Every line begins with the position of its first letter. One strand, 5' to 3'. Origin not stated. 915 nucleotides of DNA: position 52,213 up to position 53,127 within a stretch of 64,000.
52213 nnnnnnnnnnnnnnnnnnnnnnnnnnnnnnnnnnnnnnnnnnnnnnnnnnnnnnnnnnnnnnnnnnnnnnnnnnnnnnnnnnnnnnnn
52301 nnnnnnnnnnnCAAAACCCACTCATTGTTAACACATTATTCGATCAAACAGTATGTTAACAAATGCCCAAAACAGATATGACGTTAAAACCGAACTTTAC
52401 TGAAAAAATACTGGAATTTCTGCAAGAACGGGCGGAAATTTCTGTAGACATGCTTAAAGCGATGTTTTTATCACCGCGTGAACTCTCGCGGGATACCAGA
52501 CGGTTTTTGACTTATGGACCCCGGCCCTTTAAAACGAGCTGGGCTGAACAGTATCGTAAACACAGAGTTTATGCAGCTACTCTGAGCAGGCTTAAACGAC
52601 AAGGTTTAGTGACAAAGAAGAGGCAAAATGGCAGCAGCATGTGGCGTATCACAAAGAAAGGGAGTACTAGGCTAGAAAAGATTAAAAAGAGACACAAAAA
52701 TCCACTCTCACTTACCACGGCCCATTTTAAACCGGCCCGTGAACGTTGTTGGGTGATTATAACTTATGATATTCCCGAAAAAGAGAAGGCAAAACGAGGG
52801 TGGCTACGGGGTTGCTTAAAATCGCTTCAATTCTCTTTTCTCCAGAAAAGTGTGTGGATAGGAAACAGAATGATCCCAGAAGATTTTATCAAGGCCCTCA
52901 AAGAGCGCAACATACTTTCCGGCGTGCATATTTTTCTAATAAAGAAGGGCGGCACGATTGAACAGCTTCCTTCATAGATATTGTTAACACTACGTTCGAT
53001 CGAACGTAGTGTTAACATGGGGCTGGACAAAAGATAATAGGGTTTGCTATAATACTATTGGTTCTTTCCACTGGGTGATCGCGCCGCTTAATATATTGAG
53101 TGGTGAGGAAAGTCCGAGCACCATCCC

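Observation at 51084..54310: rnpB locus embedded among palindromes, a nuclease pair and small HTH/antitoxin genes – possible integrated-element remnant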

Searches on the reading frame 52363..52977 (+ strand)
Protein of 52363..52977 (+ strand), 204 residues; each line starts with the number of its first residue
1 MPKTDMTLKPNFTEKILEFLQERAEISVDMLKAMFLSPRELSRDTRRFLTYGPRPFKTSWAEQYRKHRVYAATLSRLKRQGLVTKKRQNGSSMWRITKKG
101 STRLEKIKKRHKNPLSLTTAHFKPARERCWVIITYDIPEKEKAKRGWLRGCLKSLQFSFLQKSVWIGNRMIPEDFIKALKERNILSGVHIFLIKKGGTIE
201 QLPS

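Call 4: search_protein_families(library=pfam, proteins=[window:52363-52977:+], max_evalue=0.1)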
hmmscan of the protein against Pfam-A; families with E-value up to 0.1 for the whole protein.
window:52363-52977:+ (204 aa): 5 families
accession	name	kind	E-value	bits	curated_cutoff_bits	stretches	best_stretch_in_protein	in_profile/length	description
PF20803.2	PaaX_M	-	1.9e-12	47.5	24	1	128-198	6-76/83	PaaX protein central Cas2-like domain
PF09827.14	CRISPR_Cas2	-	6.2e-05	23.5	23.8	1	130-180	2-48/74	CRISPR associated protein Cas2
PF14277.12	DUF4364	-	0.0074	16.6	26.9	1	70-110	36-76/162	Domain of unknown function (DUF4364)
PF14947.12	HTH_45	-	0.019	15.4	25.5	0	74-111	40-73/77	Winged helix-turn-helix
PF03551.20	PadR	-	0.048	14.1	27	0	68-105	33-74/75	Transcriptional regulator PadR-like family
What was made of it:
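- Checked: 52363-52977: winged helix plus Cas2-like domain (PaaX_M 1.9e-12 at 47.5 bits, above the cutoff of 24; CRISPR_Cas2 6.2e-5 at 23.5 bits, just below the cutoff of 23.8; call 4).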

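Call 9: find_homologous_proteins(query=window:52363-52974:+)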
Query window:52363-52974:+ (204 aa): 175 proteins with E <= 0.001 among 293 candidates; the best 120 are listed.
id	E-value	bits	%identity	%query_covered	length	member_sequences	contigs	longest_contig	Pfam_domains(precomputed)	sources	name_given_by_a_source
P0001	5.9e-128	442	100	98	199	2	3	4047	PF20803.3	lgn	-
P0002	3.2e-72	261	60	97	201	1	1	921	PF20803.3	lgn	-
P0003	1.9e-58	216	52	95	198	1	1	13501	PF20803.3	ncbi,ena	-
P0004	5.3e-58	214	53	95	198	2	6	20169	PF20803.3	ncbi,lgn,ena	-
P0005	2.5e-50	189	50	94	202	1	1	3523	PF20803.3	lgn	-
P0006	1.4e-47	180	48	95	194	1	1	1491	PF20803.3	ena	-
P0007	1.1e-46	177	44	94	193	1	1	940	PF20803.3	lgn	-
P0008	1.9e-46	176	49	94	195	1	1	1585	PF20803.3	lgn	-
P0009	7.0e-46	175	46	93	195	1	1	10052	PF20803.3,PF09827.15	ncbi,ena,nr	ncbi:MAG: hypothetical protein G01um101433_955 [Parcubacteria group bacterium Gr01-1014_33]|nr:MAG: 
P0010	3.7e-45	172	51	92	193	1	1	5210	PF20803.3,PF14338.13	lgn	-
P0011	8.7e-43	165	44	93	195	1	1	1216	PF20803.3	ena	-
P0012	1.7e-39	154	44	93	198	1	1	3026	PF20803.3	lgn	-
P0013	3.1e-39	153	42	93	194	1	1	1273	PF20803.3,PF09827.15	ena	-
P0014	3.1e-38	150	44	95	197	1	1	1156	PF20803.3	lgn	-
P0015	6.8e-34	135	42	96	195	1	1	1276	PF20803.3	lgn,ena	-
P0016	1.1e-33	135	48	73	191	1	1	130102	PF20803.3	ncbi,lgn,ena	-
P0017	1.2e-33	135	39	92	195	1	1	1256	PF20803.3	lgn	-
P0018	1.5e-33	134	40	94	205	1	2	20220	PF20803.3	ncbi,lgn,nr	ncbi:CRISPR-associated endonuclease Cas2 [Candidatus Wolfebacteria bacterium]|nr:CRISPR-associated e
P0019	1.5e-33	134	37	97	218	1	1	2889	PF20803.3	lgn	-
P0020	5.3e-32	129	39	91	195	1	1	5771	PF20803.3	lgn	-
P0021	1.2e-30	125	40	92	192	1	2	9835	PF20803.3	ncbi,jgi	jgi:hypothetical protein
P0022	2.7e-30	124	40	93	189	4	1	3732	PF20803.3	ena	-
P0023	6.5e-30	122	38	93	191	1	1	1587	PF20803.3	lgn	-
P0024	6.7e-30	122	36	96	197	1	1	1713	PF20803.3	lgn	-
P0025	6.7e-30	122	41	92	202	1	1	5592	PF20803.3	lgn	-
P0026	7.1e-30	122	38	93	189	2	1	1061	PF20803.3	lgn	-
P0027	9.7e-29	119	38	93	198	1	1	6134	PF20803.3,PF09827.15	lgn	-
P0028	1.4e-28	118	43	74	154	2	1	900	PF20803.3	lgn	-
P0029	5.7e-28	116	40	93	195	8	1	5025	PF20803.3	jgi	-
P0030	8.5e-28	116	38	93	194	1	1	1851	PF20803.3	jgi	-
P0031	5.9e-27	113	37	96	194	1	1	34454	PF20803.3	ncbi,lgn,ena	-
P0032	1.4e-26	112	44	65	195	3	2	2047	PF20803.3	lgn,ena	-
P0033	1.7e-26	111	37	96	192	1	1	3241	PF20803.3,PF09827.15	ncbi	-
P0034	1.8e-26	111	35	92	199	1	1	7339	PF20803.3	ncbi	-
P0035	3.2e-26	110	36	96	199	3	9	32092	PF20803.3,PF03551.21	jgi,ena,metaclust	metaclust:\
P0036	4.2e-26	110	36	96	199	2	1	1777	PF20803.3,PF03551.21,PF09827.15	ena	-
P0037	2.4e-25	108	35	96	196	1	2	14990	PF20803.3,PF09827.15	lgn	-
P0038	2.6e-25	107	34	96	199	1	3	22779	PF20803.3,PF03551.21,PF09827.15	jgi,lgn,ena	-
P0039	2.6e-25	107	36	92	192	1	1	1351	PF20803.3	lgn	-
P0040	3.8e-25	107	37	92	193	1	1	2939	PF20803.3,PF09827.15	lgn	-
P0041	3.9e-25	107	36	93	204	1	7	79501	PF20803.3,PF14338.13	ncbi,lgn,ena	-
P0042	5.4e-25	106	35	92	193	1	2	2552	PF20803.3,PF09827.15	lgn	-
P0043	8.9e-25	106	37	92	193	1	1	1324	PF20803.3,PF09827.15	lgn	-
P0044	1.5e-24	105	44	67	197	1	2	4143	PF20803.3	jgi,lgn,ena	jgi:DNA-binding PadR family transcriptional regulator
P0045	2.1e-24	104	39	64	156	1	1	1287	PF20803.3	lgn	-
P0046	5.5e-24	103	35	91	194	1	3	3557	PF20803.3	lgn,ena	-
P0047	7.9e-24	103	38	92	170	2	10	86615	PF20803.3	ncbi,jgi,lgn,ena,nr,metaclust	ncbi:MAG: hypothetical protein A2939_02585 [Parcubacteria group bacterium RIFCSPLOWO2_01_FULL_48_18]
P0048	8.5e-24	103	36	92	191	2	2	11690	PF20803.3,PF09827.15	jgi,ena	-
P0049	8.6e-24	103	38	72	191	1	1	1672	PF20803.3,PF09827.15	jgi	jgi:DNA-binding PadR family transcriptional regulator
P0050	1.6e-23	102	34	92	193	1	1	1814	PF20803.3,PF09827.15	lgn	-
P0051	2.1e-23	101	37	93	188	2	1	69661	PF20803.3,PF09827.15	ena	-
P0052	2.2e-23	101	38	93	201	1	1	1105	PF20803.3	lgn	-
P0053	2.2e-23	101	35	92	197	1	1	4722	PF20803.3,PF09827.15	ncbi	-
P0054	3.6e-23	100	36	92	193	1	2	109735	PF20803.3,PF09827.15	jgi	-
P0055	6.3e-23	100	35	92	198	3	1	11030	PF20803.3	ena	-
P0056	6.5e-23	100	38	92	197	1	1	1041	PF20803.3,PF09827.15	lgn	-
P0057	6.6e-23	100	35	99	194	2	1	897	PF20803.3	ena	-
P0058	1.0e-22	99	35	92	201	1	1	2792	PF20803.3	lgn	-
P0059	1.5e-22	98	34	96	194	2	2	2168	PF20803.3,PF09827.15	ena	-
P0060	3.2e-22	97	40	66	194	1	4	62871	PF20803.3,PF09827.15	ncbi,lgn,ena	-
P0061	3.3e-22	97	34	92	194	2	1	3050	PF20803.3,PF09827.15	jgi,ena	-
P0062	1.2e-21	96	39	75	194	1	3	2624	PF20803.3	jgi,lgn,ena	-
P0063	1.3e-21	95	29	85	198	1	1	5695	PF20803.3,PF09827.15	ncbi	-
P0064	1.3e-21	95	34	97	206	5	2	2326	PF20803.3,PF09827.15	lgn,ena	-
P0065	1.3e-21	95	33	94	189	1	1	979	PF20803.3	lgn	-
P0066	1.5e-21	95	39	66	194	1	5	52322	PF20803.3,PF09827.15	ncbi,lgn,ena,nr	ncbi:MAG: hypothetical protein M1170_00945 [Patescibacteria group bacterium]|nr:hypothetical protein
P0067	1.8e-21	95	34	95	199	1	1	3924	PF20803.3,PF09827.15,PF09825.16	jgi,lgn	-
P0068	2.0e-21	95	33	95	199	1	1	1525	PF20803.3,PF09827.15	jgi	jgi:hypothetical protein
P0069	2.3e-21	95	34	95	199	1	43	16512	PF20803.3,PF09827.15,PF09825.16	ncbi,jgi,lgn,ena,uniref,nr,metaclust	ncbi:CRISPR-associated endonuclease Cas2 [Candidatus Wolfebacteria bacterium CG_4_10_14_0_2_um_filte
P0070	2.6e-21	94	38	94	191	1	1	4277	PF20803.3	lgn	-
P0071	3.1e-21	94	34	95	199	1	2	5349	PF20803.3,PF09827.15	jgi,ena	-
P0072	4.7e-21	94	32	96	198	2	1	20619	PF20803.3,PF09827.15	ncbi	-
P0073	7.6e-21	93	41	67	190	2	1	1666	PF20803.3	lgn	-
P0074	9.1e-21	93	32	97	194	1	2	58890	PF20803.3,PF09827.15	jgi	-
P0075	9.8e-21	93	35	92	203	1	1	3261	PF20803.3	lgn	-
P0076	1.2e-20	92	34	92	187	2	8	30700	PF20803.3,PF09827.15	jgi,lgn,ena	-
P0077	2.8e-20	91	37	95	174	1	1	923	PF20803.3,PF09827.15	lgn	-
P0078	3.2e-20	91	38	63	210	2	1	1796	PF20803.3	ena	-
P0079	3.5e-20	91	33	95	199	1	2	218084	PF20803.3,PF09827.15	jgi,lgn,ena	-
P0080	7.2e-20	90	30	95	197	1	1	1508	PF20803.3,PF09827.15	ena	-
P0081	7.6e-20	90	41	65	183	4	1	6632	PF20803.3,PF09827.15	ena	-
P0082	1.3e-19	89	37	91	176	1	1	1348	PF20803.3,PF09827.15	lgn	-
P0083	1.4e-19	89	34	93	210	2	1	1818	PF20803.3,PF09827.15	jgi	-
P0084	1.4e-19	89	34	96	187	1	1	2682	PF20803.3,PF09827.15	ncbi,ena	-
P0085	1.6e-19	89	41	69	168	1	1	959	PF20803.3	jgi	jgi:DNA-binding transcriptional regulator PaaX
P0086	2.0e-19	88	39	65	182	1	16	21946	PF20803.3,PF09827.15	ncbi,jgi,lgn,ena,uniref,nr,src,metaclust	ncbi:MAG: hypothetical protein A2934_00825 [Candidatus Sungbacteria bacterium RIFCSPLOWO2_01_FULL_47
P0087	2.5e-19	88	37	69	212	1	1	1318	PF20803.3,PF09827.15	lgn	-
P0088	2.8e-19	88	34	92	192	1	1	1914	PF20803.3,PF09827.15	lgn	-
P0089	3.0e-19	88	34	93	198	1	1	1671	PF20803.3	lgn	-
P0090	4.4e-19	87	39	81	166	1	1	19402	PF20803.3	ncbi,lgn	-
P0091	4.5e-19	87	32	92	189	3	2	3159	PF20803.3,PF09827.15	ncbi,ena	-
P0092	4.7e-19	87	31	91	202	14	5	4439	PF20803.3,PF09827.15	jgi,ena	-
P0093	4.7e-19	87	34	95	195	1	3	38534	PF20803.3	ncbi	-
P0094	5.2e-19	87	32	96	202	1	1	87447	PF20803.3,PF09827.15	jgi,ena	-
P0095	6.2e-19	87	36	93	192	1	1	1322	PF20803.3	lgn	-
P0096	6.6e-19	87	36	63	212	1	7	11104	PF20803.3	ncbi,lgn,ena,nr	ncbi:MAG: hypothetical protein EXS60_02015 [Candidatus Pacebacteria bacterium]|nr:hypothetical prote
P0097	1.2e-18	86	35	95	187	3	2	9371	PF20803.3,PF09827.15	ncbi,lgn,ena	-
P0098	1.2e-18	86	30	96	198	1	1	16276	PF20803.3,PF09827.15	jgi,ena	-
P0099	1.2e-18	86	42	64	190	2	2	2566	PF20803.3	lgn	-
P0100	1.5e-18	85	32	96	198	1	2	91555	PF20803.3,PF09827.15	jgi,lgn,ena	jgi:hypothetical protein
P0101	1.6e-18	85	33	93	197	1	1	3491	PF20803.3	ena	-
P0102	1.9e-18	85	34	67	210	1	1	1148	PF20803.3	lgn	-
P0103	2.4e-18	85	37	65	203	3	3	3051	PF20803.3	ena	-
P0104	3.7e-18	84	35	94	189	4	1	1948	PF20803.3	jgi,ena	-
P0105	4.7e-18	84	41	59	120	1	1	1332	PF20803.3,PF09827.15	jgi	-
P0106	6.6e-18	83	31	92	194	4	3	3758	PF20803.3,PF09827.15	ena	-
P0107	6.9e-18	83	34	69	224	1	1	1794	PF20803.3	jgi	jgi:DNA-binding PadR family transcriptional regulator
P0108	8.2e-18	83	34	93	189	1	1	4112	PF20803.3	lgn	-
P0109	9.5e-18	83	35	92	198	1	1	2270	PF20803.3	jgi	jgi:DNA-binding PadR family transcriptional regulator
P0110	2.0e-17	82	40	63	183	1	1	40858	PF20803.3,PF09827.15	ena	-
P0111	2.9e-17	81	33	92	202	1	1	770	PF20803.3,PF09827.15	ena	-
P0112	3.7e-17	81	41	63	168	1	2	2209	PF20803.3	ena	-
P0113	3.8e-17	81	36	95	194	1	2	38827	PF20803.3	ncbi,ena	-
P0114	5.7e-17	80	42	62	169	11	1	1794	PF20803.3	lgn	-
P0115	6.0e-17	80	36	95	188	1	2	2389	PF20803.3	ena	-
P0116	8.2e-17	80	36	64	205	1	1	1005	PF20803.3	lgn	-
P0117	1.3e-16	79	35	67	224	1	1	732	PF20803.3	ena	-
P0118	1.5e-16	79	41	66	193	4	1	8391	PF20803.3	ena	-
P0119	1.9e-16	79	36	84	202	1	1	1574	PF20803.3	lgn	-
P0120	3.4e-16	78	39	64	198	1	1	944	PF20803.3,PF09827.15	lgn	-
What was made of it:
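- On PaaX family repressors: All listed homologs carry PF20803 (call 9).
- NCBI names some members Cas2 (call 9).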

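Call 10: search_solved_structures(query=window:52363-52974:+, max_evalue=1, show_alignments=2)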
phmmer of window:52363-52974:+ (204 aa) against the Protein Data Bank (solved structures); distinct sequences matched with E-value up to 1: 1.
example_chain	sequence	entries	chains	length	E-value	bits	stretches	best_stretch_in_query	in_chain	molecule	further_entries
3fot_A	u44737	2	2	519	0.63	13.1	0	130-153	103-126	15-O-acetyltransferase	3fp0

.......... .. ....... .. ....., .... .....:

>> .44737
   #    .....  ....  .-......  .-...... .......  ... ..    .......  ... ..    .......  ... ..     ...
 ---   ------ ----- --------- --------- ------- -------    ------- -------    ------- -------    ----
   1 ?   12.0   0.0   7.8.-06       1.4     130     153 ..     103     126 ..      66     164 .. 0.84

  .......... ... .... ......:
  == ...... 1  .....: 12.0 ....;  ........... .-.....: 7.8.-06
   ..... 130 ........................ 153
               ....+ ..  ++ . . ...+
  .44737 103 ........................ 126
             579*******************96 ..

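Call 25: search_protein_families(library=ncbifam, proteins=[window:52363-52977:+], max_evalue=0.01)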
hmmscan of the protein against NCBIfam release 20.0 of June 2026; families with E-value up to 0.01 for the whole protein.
window:52363-52977:+ (204 aa): 2 families
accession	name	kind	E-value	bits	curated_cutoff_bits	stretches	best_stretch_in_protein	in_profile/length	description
TIGR02277.1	PaaX_trns_reg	equivalog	2.3e-05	24.1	264.55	1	68-194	35-152/279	phenylacetic acid degradation operon negative regulatory protein PaaX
TIGR01573.1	cas2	equivalog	0.0012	19.1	24.5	1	131-166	3-39/96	CRISPR-associated endonuclease Cas2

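Call 26: search_protein_families(library=phrogs, proteins=[window:52363-52977:+], max_evalue=0.01)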
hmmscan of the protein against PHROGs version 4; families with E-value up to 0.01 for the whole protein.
window:52363-52977:+ (204 aa): 1 family
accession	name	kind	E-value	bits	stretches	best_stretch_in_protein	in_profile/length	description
phrog_2440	-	transcription regulation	0.0014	19.5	0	63-104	56-95/126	transcriptional regulator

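Call 28: find_encoding_contigs(protein=P0004, flank=5000, max_places=3)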
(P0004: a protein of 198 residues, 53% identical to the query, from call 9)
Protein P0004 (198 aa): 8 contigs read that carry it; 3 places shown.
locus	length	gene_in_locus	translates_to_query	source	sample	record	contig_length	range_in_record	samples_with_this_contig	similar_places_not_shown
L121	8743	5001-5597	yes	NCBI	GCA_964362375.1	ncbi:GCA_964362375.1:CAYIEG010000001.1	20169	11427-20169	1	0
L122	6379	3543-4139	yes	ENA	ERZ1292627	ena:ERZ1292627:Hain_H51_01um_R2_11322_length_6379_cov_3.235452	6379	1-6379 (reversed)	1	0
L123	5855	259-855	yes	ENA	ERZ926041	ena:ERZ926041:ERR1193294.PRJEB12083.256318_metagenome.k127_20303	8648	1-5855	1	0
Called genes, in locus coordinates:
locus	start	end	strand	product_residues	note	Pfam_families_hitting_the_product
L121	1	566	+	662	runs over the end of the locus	PF20706:GT4-conflict, PF00534:Glycos_transf_1, PF13692:Glyco_trans_1_4, PF13524:Glyco_trans_1_2, PF13579:Glyco_trans_4_4, PF13439:Glyco_transf_4, PF20706:GT4-conflict, PF00534:Glycos_transf_1, +2 more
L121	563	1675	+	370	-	PF13439:Glyco_transf_4 (weak), PF13579:Glyco_trans_4_4, PF20706:GT4-conflict (weak), PF00534:Glycos_transf_1, PF13692:Glyco_trans_1_4, PF13524:Glyco_trans_1_2 (weak)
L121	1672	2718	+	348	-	PF20706:GT4-conflict (weak), PF00534:Glycos_transf_1, PF13692:Glyco_trans_1_4, PF13524:Glyco_trans_1_2 (weak)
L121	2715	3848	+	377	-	PF13439:Glyco_transf_4, PF13579:Glyco_trans_4_4 (weak), PF00534:Glycos_transf_1, PF13692:Glyco_trans_1_4, PF13524:Glyco_trans_1_2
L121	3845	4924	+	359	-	PF13439:Glyco_transf_4, PF13579:Glyco_trans_4_4, PF20706:GT4-conflict, PF00534:Glycos_transf_1, PF13692:Glyco_trans_1_4, PF13524:Glyco_trans_1_2 (weak)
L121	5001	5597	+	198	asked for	PF20803:PaaX_M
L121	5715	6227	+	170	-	PF02016:Peptidase_S66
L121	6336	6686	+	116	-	PF17676:Peptidase_S66C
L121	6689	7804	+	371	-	PF13439:Glyco_transf_4, PF13579:Glyco_trans_4_4, PF20706:GT4-conflict, PF00534:Glycos_transf_1, PF13692:Glyco_trans_1_4, PF13524:Glyco_trans_1_2 (weak)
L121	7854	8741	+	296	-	?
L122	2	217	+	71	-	?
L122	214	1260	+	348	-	PF20706:GT4-conflict (weak), PF00534:Glycos_transf_1, PF13692:Glyco_trans_1_4, PF13524:Glyco_trans_1_2 (weak)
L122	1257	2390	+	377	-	PF13439:Glyco_transf_4, PF13579:Glyco_trans_4_4 (faint), PF00534:Glycos_transf_1, PF13692:Glyco_trans_1_4, PF13524:Glyco_trans_1_2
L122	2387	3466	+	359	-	PF13439:Glyco_transf_4, PF13579:Glyco_trans_4_4, PF20706:GT4-conflict, PF00534:Glycos_transf_1, PF13692:Glyco_trans_1_4, PF13524:Glyco_trans_1_2 (weak)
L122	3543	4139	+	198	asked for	PF20803:PaaX_M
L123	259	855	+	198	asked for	PF20803:PaaX_M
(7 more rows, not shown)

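Call 29: find_encoding_contigs(protein=P0003, flank=5000, max_places=2)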
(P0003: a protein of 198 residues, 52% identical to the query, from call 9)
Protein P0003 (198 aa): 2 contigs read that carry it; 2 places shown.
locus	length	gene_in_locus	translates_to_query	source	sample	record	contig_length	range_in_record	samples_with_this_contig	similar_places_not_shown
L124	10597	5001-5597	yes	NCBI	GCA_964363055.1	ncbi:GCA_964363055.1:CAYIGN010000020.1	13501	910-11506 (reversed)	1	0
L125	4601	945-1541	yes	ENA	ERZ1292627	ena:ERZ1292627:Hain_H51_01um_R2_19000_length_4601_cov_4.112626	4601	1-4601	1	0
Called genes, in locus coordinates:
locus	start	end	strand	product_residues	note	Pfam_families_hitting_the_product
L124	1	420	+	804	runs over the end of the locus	?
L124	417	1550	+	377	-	PF13439:Glyco_transf_4, PF13579:Glyco_trans_4_4, PF00534:Glycos_transf_1, PF13692:Glyco_trans_1_4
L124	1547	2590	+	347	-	PF20706:GT4-conflict, PF00534:Glycos_transf_1, PF13692:Glyco_trans_1_4, PF13524:Glyco_trans_1_2 (weak)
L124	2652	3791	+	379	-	PF13439:Glyco_transf_4, PF13579:Glyco_trans_4_4, PF00534:Glycos_transf_1, PF13692:Glyco_trans_1_4, PF13524:Glyco_trans_1_2 (weak)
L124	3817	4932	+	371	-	PF13439:Glyco_transf_4, PF13579:Glyco_trans_4_4 (faint), PF20706:GT4-conflict, PF00534:Glycos_transf_1, PF13692:Glyco_trans_1_4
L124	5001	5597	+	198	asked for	PF20803:PaaX_M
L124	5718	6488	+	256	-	PF02016:Peptidase_S66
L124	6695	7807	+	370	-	PF13439:Glyco_transf_4, PF13579:Glyco_trans_4_4, PF20706:GT4-conflict, PF00534:Glycos_transf_1, PF13692:Glyco_trans_1_4, PF13524:Glyco_trans_1_2 (weak)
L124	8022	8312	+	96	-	-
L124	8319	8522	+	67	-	-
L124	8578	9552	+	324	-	PF01972:SDH_protease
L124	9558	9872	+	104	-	-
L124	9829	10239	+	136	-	PF01850:PIN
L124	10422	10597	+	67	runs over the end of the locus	-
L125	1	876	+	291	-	?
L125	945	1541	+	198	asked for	PF20803:PaaX_M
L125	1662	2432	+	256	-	PF02016:Peptidase_S66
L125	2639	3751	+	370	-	PF13439:Glyco_transf_4, PF13579:Glyco_trans_4_4, PF20706:GT4-conflict, PF00534:Glycos_transf_1, PF13692:Glyco_trans_1_4, PF13524:Glyco_trans_1_2 (weak)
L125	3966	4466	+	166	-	PF08722:Tn7_TnsA-like_N (weak)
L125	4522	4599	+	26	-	?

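Call 34: predict_structure(alignment_id=A1)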
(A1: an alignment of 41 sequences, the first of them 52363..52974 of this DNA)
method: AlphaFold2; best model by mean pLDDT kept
length: 204 residues; sequences in the alignment: 41
mean_pLDDT: 89.2   pTM: 0.59
mean pLDDT of the five models: 89.2, 87.8, 87.6, 80.2, 79.3
residues with pLDDT >= 90: 119; 70-90: 75; 50-70: 5; < 50: 5
segments of 3 or more residues with pLDDT < 50: 1-5
pLDDT, mean of each block of 10 residues (from residue 1): 54 86 88 90 90 88 89 94 91 93 92 87 93 96 95 96 95 95 95 85 70
secondary structure, 60 per line:
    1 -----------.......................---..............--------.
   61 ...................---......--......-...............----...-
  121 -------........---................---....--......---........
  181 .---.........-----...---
elements in order: H12-34 H38-51 H60-79 E83-88 E91-96 H98-112 E128-135 H139-154 E158-161 E164-169 H173-181 E188-193 E199-201
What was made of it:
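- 52363..52977 (+): Gene for the 204-aa wHTH + Cas2-like (PaaX_M) protein. An alternative start at 52378 gives 199 aa, as called in P0001. AF2 pLDDT 89 with wHTH (H38-51, H60-79, wing 83-96) plus a beta-alpha-beta-beta-alpha-beta(-beta) domain at 128-201 (call 34).
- AF2 pLDDT 89 (call 34).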
